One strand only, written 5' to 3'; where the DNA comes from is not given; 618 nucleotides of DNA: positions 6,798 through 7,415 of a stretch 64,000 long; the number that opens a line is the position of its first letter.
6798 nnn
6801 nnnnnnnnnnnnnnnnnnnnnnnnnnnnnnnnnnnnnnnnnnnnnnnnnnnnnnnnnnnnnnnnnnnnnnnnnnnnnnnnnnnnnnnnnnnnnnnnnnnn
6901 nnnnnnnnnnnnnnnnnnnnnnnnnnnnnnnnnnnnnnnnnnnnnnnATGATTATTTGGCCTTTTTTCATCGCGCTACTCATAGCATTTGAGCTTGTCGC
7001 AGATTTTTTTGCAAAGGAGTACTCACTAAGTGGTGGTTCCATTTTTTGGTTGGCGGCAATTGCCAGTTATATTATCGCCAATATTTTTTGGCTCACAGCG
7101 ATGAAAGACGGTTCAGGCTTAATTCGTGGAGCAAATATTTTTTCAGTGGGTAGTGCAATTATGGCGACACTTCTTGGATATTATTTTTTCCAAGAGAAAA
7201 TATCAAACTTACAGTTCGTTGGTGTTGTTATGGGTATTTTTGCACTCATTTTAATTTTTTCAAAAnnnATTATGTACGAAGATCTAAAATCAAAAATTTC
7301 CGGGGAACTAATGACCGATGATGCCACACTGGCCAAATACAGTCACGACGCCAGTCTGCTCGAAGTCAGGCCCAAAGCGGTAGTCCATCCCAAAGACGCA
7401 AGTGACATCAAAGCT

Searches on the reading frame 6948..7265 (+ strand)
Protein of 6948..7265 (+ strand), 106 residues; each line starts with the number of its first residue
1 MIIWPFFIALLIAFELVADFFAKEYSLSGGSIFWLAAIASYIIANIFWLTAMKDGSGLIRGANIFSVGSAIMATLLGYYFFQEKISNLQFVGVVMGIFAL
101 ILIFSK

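Call 10: search_protein_families(library=pfam, proteins=[window:6948-7265:+], max_evalue=0.01)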
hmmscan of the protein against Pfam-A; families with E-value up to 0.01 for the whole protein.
window:6948-7265:+ (106 aa): 2 families
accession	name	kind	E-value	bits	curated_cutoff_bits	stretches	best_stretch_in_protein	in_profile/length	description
PF00892.27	EamA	-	6.7e-05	23.6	28.2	1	2-104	34-134/135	EamA-like transporter family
PF06800.18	Sugar_transport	-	0.0015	18.4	26.3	1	16-101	188-271/280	Sugar transport protein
